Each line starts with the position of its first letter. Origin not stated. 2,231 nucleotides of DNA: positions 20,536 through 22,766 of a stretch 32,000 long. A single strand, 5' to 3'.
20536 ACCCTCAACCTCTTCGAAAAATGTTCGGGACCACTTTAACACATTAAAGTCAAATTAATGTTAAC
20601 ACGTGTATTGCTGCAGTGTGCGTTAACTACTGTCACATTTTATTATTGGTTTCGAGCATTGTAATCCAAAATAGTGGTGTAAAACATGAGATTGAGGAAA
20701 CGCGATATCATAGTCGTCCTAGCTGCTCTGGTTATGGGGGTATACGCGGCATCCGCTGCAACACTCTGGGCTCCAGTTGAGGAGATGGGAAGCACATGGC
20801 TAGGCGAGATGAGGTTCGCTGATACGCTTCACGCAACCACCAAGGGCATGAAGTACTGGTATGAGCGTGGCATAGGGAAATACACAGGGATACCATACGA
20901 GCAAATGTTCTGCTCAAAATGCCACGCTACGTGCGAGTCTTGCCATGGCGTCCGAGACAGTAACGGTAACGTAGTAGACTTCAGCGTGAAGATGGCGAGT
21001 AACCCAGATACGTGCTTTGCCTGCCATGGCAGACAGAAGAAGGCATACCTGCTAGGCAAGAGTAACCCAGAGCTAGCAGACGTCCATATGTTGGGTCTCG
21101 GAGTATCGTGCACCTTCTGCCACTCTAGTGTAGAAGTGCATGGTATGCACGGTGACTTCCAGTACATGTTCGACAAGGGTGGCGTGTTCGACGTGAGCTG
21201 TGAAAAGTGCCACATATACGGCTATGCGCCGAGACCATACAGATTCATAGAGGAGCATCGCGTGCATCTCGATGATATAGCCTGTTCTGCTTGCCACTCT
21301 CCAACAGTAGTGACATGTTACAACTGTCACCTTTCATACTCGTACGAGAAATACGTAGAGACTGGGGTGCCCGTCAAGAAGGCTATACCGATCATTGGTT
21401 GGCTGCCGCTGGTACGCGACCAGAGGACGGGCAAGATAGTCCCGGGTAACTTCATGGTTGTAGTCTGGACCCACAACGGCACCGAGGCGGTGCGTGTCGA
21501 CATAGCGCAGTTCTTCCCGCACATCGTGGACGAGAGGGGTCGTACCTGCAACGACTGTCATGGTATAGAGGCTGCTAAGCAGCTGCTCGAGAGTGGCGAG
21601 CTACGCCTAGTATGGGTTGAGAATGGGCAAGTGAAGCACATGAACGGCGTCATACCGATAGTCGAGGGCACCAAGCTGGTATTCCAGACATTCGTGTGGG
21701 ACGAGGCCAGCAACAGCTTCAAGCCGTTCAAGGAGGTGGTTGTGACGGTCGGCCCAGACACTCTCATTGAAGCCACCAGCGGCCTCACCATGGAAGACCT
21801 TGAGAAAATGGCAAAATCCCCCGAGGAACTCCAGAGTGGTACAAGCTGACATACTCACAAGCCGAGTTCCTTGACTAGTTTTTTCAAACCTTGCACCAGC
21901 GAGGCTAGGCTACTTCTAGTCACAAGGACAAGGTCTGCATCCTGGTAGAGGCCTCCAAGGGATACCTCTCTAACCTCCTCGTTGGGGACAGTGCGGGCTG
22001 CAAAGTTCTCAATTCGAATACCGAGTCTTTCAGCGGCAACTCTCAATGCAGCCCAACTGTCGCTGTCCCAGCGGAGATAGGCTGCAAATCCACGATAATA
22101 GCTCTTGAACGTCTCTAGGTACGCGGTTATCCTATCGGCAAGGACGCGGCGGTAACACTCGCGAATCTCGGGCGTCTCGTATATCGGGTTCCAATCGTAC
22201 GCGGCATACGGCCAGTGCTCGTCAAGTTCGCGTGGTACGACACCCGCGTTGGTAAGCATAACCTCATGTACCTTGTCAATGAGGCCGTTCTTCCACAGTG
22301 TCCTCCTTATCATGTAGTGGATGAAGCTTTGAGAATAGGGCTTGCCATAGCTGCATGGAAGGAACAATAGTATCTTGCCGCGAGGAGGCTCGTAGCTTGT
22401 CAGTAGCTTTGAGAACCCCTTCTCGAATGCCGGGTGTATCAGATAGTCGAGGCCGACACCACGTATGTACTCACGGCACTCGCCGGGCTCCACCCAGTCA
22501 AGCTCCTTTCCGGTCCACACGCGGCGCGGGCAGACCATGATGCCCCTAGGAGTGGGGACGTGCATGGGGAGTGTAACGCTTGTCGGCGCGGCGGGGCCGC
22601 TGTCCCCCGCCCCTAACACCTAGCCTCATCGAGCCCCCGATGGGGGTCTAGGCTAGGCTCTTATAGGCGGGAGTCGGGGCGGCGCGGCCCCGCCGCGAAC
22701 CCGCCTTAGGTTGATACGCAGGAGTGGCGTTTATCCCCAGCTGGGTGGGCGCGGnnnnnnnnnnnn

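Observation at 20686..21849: Lone octahaem c-type cytochrome in a crenarchaeal hyperthermophile context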

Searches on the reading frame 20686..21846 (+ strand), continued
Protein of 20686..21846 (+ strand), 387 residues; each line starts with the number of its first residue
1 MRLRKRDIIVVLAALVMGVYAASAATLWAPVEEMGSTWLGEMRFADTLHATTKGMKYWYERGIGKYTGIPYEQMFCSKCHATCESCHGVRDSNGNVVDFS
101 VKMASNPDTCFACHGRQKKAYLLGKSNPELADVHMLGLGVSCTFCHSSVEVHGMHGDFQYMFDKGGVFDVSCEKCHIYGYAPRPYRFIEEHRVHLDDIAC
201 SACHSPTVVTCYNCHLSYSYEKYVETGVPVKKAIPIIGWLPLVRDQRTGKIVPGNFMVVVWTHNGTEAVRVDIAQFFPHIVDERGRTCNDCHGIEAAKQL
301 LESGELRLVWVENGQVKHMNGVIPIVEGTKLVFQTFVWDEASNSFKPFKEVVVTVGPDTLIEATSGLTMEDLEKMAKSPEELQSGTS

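Call 47: search_protein_families(library=pfam, proteins=[P0064, P0144, P0028, P0034, P0035, P0048, P0094, P0110, P0157, P0029], max_evalue=0.001)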
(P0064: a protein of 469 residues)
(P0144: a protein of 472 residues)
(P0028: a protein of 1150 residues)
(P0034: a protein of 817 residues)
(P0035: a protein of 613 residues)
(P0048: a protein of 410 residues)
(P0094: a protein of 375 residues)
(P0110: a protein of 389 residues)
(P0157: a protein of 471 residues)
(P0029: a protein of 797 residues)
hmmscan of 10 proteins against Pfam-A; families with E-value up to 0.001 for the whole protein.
P0064 (469 aa): 4 families
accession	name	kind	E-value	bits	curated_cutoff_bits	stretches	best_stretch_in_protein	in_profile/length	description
PF18962.6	Por_Secre_tail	-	1.7e-08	35.1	27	1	390-466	2-74/75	Secretion system C-terminal sorting domain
PF14522.11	Cytochrome_C7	-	8.5e-08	32.4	24.8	1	58-108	11-67/67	Cytochrome c7 and related cytochrome c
PF02085.21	Cytochrom_CIII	-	2.6e-05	24.9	22.9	0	171-217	16-66/101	Class III cytochrome C family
PF14537.11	Cytochrom_c3_2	-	0.00019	22.3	25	0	85-142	8-68/79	Cytochrome c3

P0144 (472 aa): 5 families
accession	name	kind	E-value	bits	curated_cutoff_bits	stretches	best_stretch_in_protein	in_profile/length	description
PF18962.6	Por_Secre_tail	-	3.8e-08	33.9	27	1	393-469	2-74/75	Secretion system C-terminal sorting domain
PF14522.11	Cytochrome_C7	-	3e-07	30.6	24.8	0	58-107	13-66/67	Cytochrome c7 and related cytochrome c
PF14537.11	Cytochrom_c3_2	-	5.3e-07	30.5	25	0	81-134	7-64/79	Cytochrome c3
PF13585.12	CHU_C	-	9.8e-05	22.8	27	1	405-459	18-72/86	CHU_C Type IX secretion signal domain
PF22113.1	Mtrc-MtrF_II-IV_dom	-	0.00068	19.6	30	0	83-214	9-143/176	Outer membrane cytochrome MtrC/MtrF-like, domains II/IV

P0028 (1150 aa): 4 families
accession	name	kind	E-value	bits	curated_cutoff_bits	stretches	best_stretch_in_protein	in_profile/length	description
PF14522.11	Cytochrome_C7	-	7.7e-23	80.5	24.8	2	412-459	13-66/67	Cytochrome c7 and related cytochrome c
PF14537.11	Cytochrom_c3_2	-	1.8e-15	57.6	25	1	809-888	1-78/79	Cytochrome c3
PF22113.1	Mtrc-MtrF_II-IV_dom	-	6.7e-13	49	30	0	375-489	46-167/176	Outer membrane cytochrome MtrC/MtrF-like, domains II/IV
PF18962.6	Por_Secre_tail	-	8.2e-09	36.1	27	1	1071-1146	2-73/75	Secretion system C-terminal sorting domain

P0034 (817 aa): 6 families
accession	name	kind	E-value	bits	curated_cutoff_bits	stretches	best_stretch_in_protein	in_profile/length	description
PF14522.11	Cytochrome_C7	-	4e-15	55.8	24.8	2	391-447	5-66/67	Cytochrome c7 and related cytochrome c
PF14537.11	Cytochrom_c3_2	-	4.4e-14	53.2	25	1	422-480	7-69/79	Cytochrome c3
PF18962.6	Por_Secre_tail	-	1.8e-11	44.6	27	1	739-814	2-74/75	Secretion system C-terminal sorting domain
PF22113.1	Mtrc-MtrF_II-IV_dom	-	1.1e-07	31.9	30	0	401-550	8-166/176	Outer membrane cytochrome MtrC/MtrF-like, domains II/IV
PF02085.21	Cytochrom_CIII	-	7.8e-05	23.4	22.9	0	423-512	32-101/101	Class III cytochrome C family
PF09699.15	Paired_CXXCH_1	-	0.00015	21.8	20.6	0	96-134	4-39/41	Doubled CXXCH motif (Paired_CXXCH_1)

P0035 (613 aa): 6 families
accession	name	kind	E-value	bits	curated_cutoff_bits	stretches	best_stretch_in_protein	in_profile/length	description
PF14522.11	Cytochrome_C7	-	3.1e-12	46.6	24.8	1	209-259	11-67/67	Cytochrome c7 and related cytochrome c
PF18962.6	Por_Secre_tail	-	9.3e-07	29.5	27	1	534-609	2-73/75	Secretion system C-terminal sorting domain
PF02085.21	Cytochrom_CIII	-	1.4e-06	29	22.9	0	236-318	32-101/101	Class III cytochrome C family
PF14537.11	Cytochrom_c3_2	-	3.7e-06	27.8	25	0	277-351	1-78/79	Cytochrome c3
PF22113.1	Mtrc-MtrF_II-IV_dom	-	6.3e-06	26.3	30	1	173-294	46-168/176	Outer membrane cytochrome MtrC/MtrF-like, domains II/IV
PF13196.11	DUF4012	-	0.00056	20.9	28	0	371-476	25-125/144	Protein of unknown function (DUF4012)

P0048 (410 aa): 2 families
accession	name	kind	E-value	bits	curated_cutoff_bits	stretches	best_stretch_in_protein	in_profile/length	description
PF14537.11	Cytochrom_c3_2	-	1.4e-05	25.9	25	0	185-261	1-78/79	Cytochrome c3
PF02085.21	Cytochrom_CIII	-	2.4e-05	25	22.9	0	148-226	30-101/101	Class III cytochrome C family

P0094 (375 aa): 2 families
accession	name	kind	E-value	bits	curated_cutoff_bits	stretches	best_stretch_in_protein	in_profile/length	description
PF14522.11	Cytochrome_C7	-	3.4e-07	30.4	24.8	1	145-211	6-67/67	Cytochrome c7 and related cytochrome c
PF14537.11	Cytochrom_c3_2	-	1.8e-06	28.8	25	1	146-221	1-78/79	Cytochrome c3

P0110 (389 aa): 3 families
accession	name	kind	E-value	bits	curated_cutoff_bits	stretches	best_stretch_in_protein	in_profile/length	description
PF14522.11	Cytochrome_C7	-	4.5e-07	30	24.8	1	153-219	6-66/67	Cytochrome c7 and related cytochrome c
PF22678.1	Cytochrom_c_NrfB-like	-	6.6e-05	23.7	27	0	188-219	34-65/89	Cytochrome c-type protein NrfB-like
PF14537.11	Cytochrom_c3_2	-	0.0001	23.2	25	1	154-230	1-78/79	Cytochrome c3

P0157 (471 aa): 6 families
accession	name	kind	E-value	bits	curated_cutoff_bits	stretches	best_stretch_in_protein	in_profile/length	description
PF14522.11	Cytochrome_C7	-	1.1e-11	44.8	24.8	1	216-278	6-66/67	Cytochrome c7 and related cytochrome c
PF14537.11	Cytochrom_c3_2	-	2.7e-08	34.6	25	0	179-209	8-38/79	Cytochrome c3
PF22113.1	Mtrc-MtrF_II-IV_dom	-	7.5e-05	22.8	30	0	357-380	20-43/176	Outer membrane cytochrome MtrC/MtrF-like, domains II/IV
PF00036.39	EF-hand_1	-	0.00015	21.5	25.4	0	65-80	9-24/29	EF hand domain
PF13405.12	EF-hand_6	-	0.00027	20.8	25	0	65-80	9-24/30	EF-hand domain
PF09699.15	Paired_CXXCH_1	-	0.00045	20.3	20.6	0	154-187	6-39/41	Doubled CXXCH motif (Paired_CXXCH_1)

P0029 (797 aa): 8 families
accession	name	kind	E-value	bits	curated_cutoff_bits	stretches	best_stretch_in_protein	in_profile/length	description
PF14522.11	Cytochrome_C7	-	5.2e-14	52.3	24.8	0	179-219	13-66/67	Cytochrome c7 and related cytochrome c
PF14537.11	Cytochrom_c3_2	-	8.5e-08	33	25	1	556-636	1-78/79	Cytochrome c3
PF02085.21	Cytochrom_CIII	-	1.2e-07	32.4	22.9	0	520-569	32-83/101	Class III cytochrome C family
PF18911.6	PKD_4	-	1.9e-07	31.5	27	1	64-135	12-82/85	PKD domain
PF00801.26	PKD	-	6.4e-06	26.5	23.5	1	61-132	6-75/80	PKD domain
PF22352.2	K319L-like_PKD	-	9.7e-05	22.7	27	1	63-138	5-84/84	K319L-like, PKD domain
PF17963.7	Big_9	-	0.00016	23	23.6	1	52-137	3-89/89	Bacterial Ig domain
PF22678.1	Cytochrom_c_NrfB-like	-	0.00026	21.8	27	0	504-596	1-89/89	Cytochrome c-type protein NrfB-like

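Call 67: find_encoding_contigs(protein=P0023, flank=7000, max_places=2)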
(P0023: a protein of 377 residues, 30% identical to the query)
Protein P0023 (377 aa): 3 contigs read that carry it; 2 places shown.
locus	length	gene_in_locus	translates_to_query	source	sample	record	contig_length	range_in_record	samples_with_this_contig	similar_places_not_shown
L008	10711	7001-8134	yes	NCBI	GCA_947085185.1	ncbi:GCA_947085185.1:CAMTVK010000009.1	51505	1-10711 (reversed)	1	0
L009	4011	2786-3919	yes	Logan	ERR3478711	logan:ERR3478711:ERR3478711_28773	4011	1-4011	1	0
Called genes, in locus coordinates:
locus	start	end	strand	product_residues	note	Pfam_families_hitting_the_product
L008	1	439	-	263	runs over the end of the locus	-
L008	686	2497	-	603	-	PF03264:Cytochrom_NNT, PF22113:Mtrc-MtrF_II-IV_dom (faint), PF02085:Cytochrom_CIII (weak), PF14537:Cytochrom_c3_2 (weak), PF14522:Cytochrome_C7 (weak)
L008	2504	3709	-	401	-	PF09699:Paired_CXXCH_1 (faint), PF14522:Cytochrome_C7 (faint), PF14537:Cytochrom_c3_2 (faint)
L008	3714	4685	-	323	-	PF00033:Cytochrome_B, PF13631:Cytochrom_B_N_2, PF00032:Cytochrom_B_C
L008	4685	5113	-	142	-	PF00355:Rieske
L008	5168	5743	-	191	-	PF09699:Paired_CXXCH_1 (faint)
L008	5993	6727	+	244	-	PF00027:cNMP_binding, PF13545:HTH_Crp_2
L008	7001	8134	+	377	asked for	PF02085:Cytochrom_CIII (faint), PF14522:Cytochrome_C7 (faint), PF22678:Cytochrom_c_NrfB-like (faint)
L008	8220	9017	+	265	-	PF00027:cNMP_binding, PF13545:HTH_Crp_2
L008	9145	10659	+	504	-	PF14522:Cytochrome_C7 (faint), PF22113:Mtrc-MtrF_II-IV_dom (faint), PF13435:Cytochrome_C554 (faint), PF14537:Cytochrom_c3_2 (faint), PF13447:Multi-haem_cyto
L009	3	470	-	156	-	?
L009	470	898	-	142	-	PF00355:Rieske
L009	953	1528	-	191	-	PF09699:Paired_CXXCH_1 (faint)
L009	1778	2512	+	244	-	PF00027:cNMP_binding, PF13545:HTH_Crp_2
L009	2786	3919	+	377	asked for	PF02085:Cytochrom_CIII (faint), PF14522:Cytochrome_C7 (faint), PF22678:Cytochrom_c_NrfB-like (faint)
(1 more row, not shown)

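Call 68: find_encoding_contigs(protein=P0018, flank=7000, max_places=2)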
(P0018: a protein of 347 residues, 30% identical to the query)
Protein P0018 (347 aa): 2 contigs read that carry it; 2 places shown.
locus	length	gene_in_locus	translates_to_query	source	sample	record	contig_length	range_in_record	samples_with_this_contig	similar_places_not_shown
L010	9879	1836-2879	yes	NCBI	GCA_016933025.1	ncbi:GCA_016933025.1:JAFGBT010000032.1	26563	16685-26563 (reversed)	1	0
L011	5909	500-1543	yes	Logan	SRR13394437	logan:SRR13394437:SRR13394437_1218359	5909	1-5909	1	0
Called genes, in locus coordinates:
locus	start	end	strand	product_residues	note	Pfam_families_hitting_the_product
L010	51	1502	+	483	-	PF02386:TrkH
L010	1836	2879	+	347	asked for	PF14522:Cytochrome_C7 (faint)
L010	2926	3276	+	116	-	-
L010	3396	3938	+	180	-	PF13489:Methyltransf_23, PF08241:Methyltransf_11, PF08242:Methyltransf_12 (weak), PF13649:Methyltransf_25, PF01209:Ubie_methyltran (faint)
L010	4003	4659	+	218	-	PF23023:Anti-Pycsar_Apyc1 (weak), PF00753:Lactamase_B, PF12706:Lactamase_B_2 (weak)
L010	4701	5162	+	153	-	PF10050:DUF2284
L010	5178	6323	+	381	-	-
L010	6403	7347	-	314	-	PF00753:Lactamase_B, PF23023:Anti-Pycsar_Apyc1 (weak)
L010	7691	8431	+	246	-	PF01168:Ala_racemase_N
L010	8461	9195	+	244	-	PF02535:Zip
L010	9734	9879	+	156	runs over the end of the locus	PF02627:CMD (weak)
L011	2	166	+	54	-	?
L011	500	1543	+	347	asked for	PF14522:Cytochrome_C7 (faint)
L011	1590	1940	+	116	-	-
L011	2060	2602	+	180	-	PF13489:Methyltransf_23, PF08241:Methyltransf_11, PF08242:Methyltransf_12 (weak), PF13649:Methyltransf_25, PF01209:Ubie_methyltran (faint)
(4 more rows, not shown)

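Call 69: find_encoding_contigs(protein=P0006, flank=7000, max_places=2)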
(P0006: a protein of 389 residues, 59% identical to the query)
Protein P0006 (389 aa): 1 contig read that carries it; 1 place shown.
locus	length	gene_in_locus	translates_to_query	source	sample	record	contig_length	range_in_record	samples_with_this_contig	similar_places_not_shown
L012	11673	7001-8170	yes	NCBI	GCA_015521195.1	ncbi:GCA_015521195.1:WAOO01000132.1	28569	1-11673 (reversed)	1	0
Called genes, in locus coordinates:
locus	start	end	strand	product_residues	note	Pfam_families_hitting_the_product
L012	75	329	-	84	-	-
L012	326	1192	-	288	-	PF02749:QRPTase_N, PF01729:QRPTase_C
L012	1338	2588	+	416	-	-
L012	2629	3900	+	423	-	PF00162:PGK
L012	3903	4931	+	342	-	PF00044:Gp_dh_N (weak), PF01113:DapB_N, PF02826:2-Hacid_dh_C (faint), PF02800:Gp_dh_C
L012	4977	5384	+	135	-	PF00582:Usp, PF01012:ETF (weak)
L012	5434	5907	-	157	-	-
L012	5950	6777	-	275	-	PF01937:ARMT1-like_dom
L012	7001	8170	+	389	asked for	PF14522:Cytochrome_C7 (faint), PF14537:Cytochrom_c3_2 (faint)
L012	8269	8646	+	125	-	-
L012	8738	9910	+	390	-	PF02562:PhoH, PF07650:KH_2 (weak)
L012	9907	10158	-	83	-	PF10049:DUF2283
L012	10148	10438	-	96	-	PF14076:DUF4258 (weak)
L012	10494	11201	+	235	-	PF22662:Csa3_N, PF25213:HVO_A0261_N (weak), PF01978:TrmB, PF09339:HTH_IclR, PF12840:HTH_20 (weak), PF12802:MarR_2 (weak)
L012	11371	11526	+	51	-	-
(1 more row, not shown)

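Call 79: find_related_loci(query=A5, collection=genome_contigs, flank=8000)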
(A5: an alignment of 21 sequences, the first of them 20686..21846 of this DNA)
Query A5 (387 aa) in genome_contigs; peptide patterns used: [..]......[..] (x = any residue, [..] = any of these).
94 stretches matched a pattern; 78 encode a relative of the query (tblastn E <= 1e-3); 76 distinct loci.
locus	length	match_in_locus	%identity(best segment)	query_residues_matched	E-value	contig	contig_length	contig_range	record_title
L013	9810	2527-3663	63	3-377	2e-162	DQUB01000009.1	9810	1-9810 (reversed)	MAG TPA_asm: Pyrodictium sp. isolate SZUA-1443 k95_38657, whole genome shotgun sequence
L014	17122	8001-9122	46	20-387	5e-103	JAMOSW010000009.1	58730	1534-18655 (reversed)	MAG: Pyrodictiaceae archaeon isolate 4571-419_maxbin2_scaf2bin.027 4571-419_scaffold_114_c1, whole genome shotgun sequen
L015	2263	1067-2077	34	2-364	6e-56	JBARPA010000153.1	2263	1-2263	MAG: Candidatus Zixiibacteriota bacterium isolate MFD13423_ilm_asm_bin54 k127_53102, whole genome shotgun sequence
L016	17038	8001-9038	33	3-378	3e-53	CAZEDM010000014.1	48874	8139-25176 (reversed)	MAG TPA_asm: uncultured Ignavibacteria bacterium isolate SRP323688_co1_186 genome assembly, contig: NODE_1358_length_488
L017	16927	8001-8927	34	40-378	6e-52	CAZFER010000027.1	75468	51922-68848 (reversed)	MAG TPA_asm: uncultured bacterium isolate SRP141376_co4_53 genome assembly, contig: NODE_586_length_75468_cov_9.013923,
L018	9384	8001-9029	33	5-377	2e-51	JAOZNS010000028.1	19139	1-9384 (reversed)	MAG: Candidatus Zixiibacteriota bacterium isolate GMC4.concoct.267_sub GMC4_2843_length_19139_cov_6.167313, whole genome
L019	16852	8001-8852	35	47-347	2e-46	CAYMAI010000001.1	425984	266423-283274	MAG TPA_asm: uncultured Planctomycetia bacterium isolate SRP239054_co1_35 genome assembly, contig: NODE_7_length_425984_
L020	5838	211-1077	34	43-347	9e-45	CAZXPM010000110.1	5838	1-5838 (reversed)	MAG TPA_asm: uncultured Planctomycetales bacterium isolate binchicken_co355_82 genome assembly, contig: NODE_13075_lengt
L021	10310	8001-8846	34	27-334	1e-44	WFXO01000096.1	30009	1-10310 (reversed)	MAG: candidate division WOR-3 bacterium isolate S141_55 k151_75557, whole genome shotgun sequence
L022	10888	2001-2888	33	8-334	1e-44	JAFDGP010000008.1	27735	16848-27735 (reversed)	MAG: Deltaproteobacteria bacterium isolate Meg22_1012_Bin_310 Meg22_1012_Bin_310_scaffold_6011, whole genome shotgun seq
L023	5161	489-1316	35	44-348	8e-44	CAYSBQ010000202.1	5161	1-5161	MAG TPA_asm: uncultured Desulfobacterales bacterium isolate binchicken_co86_155 genome assembly, contig: NODE_9300_lengt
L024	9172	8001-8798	37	47-339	1e-42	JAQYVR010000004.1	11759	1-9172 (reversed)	MAG: Desulfobacteria bacterium isolate SG_15_bin16 SG_15_bin.16.orig_15_k141_3544371, whole genome shotgun sequence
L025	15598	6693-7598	33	37-339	1e-41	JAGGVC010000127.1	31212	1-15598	MAG: bacterium isolate AUK090 PB_MBMC_044_c_000000000033, whole genome shotgun sequence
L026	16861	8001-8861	32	43-325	1e-41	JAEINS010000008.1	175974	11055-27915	MAG: Melioribacteraceae bacterium isolate MAG10 NODE_87_length_175974_cov_182.312012, whole genome shotgun sequence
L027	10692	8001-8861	33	44-350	1e-41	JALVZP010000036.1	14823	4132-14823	MAG: Desulfobacterales bacterium isolate T10_metabat1_scaf2bin.050 T10_NODE_1339_length_14823_cov_8.133778, whole genome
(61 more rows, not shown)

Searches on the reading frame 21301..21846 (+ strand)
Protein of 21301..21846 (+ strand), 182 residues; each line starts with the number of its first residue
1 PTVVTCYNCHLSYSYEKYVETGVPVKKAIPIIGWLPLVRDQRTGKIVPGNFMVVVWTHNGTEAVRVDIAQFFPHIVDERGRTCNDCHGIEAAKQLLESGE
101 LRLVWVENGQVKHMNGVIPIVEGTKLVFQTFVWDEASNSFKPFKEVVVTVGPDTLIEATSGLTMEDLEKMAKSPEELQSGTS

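Call 62: predict_structure(alignment_id=A4)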
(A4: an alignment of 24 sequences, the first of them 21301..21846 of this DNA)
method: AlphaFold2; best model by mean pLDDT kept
length: 182 residues; sequences in the alignment: 24
mean_pLDDT: 85.5   pTM: 0.81
mean pLDDT of the five models: 85.5, 82.6, 81.7, 79.5, 77.9
residues with pLDDT >= 90: 98; 70-90: 64; 50-70: 10; < 50: 10
segments of 3 or more residues with pLDDT < 50: 1-5, 7-10
pLDDT, mean of each block of 10 residues (from residue 1): 40 70 76 91 94 79 87 72 94 98 93 94 96 83 93 94 98 93 56
secondary structure, 60 per line:
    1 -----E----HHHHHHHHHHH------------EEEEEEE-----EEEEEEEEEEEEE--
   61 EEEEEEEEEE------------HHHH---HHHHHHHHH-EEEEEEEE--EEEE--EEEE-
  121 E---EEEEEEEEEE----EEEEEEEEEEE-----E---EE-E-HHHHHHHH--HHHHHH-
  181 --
elements in order: H11-21 E34-40 E46-58 E61-70 H83-86 H90-98 E100-107 E110-113 E116-119 E125-134 E139-149 H164-171 H174-179

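Call 65: fold_search(model_id=the predicted structure, library=pdb)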
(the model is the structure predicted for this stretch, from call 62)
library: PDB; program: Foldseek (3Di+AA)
matches with E <= 10: 298; with E <= 0.001: 0
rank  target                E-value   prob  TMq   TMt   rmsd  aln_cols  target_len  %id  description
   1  9dei_G                1.9e-01  0.07  0.13  0.14  16.0       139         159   11  Trypanosoma brucei mitochondrial RNA-editing catalytic complex 1, U-deletion (RECC1) (released 2026-01-21)
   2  8gw5_B                2.3e-01  0.08  0.15  0.24  14.4       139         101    9  Crystal structure of SaSsbA complexed with glycerol (released 2023-09-20)
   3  9dei_K                2.3e-01  0.06  0.13  0.13  18.7       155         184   10  Trypanosoma brucei mitochondrial RNA-editing catalytic complex 1, U-deletion (RECC1) (released 2026-01-21)
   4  9dei_P                3.5e-01  0.03  0.12  0.17  15.4       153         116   10  Trypanosoma brucei mitochondrial RNA-editing catalytic complex 1, U-deletion (RECC1) (released 2026-01-21)
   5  6bhw_E                3.9e-01  0.05  0.15  0.20  15.3       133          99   11  B. subtilis SsbA (released 2018-12-19)
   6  7uy5_I                4.7e-01  0.10  0.18  0.07  12.2       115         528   12  Tetrahymena telomerase with CST (released 2022-07-13)
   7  6bhw_G                5.3e-01  0.06  0.15  0.23  15.4       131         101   11  B. subtilis SsbA (released 2018-12-19)
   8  6bhw_B                5.3e-01  0.05  0.14  0.22  15.5       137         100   10  B. subtilis SsbA (released 2018-12-19)
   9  7ym1_A                5.3e-01  0.04  0.15  0.22  15.5       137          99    9  Structure of SsbA protein in complex with the anticancer drug 5-fluorouracil (released 2023-08-02)
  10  7jg2_J                5.7e-01  0.03  0.14  0.16  23.4       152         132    8  Secretory Immunoglobin A (SIgA) (released 2020-11-11)
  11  3eiv_B                6.4e-01  0.03  0.14  0.20  15.2       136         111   10  Crystal Structure of Single-stranded DNA-binding protein from Streptomyces coelicolor (released 2009-09-08)
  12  8gw5_A                6.8e-01  0.04  0.14  0.20  15.9       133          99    9  Crystal structure of SaSsbA complexed with glycerol (released 2023-09-20)
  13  2dud_B                7.2e-01  0.06  0.13  0.25  15.1       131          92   10  Crystal structure of human mitochondrial single-stranded DNA-binding protein(hmtSSB) (released 2007-01-21)
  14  1dp6                  7.7e-01  0.10  0.13  0.19  11.1        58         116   21  OXYGEN-BINDING COMPLEX OF FIXL HEME DOMAIN (released 2000-12-23)
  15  8uzt_A                8.2e-01  0.04  0.14  0.22  15.5       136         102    9  Mitochondrial single-stranded binding protein bound to DNA (released 2024-08-21)
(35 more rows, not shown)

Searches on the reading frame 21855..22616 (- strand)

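Call 26: search_protein_families(library=pfam, proteins=[window:21855-22616:-], max_evalue=0.001)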
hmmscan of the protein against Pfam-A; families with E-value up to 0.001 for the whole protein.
window:21855-22616:- (253 aa): 1 family
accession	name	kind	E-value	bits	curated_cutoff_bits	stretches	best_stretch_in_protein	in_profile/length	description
PF17884.7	DUF5591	-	2.2e-15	57.2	26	1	70-143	7-76/150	Domain of unknown function (DUF5591)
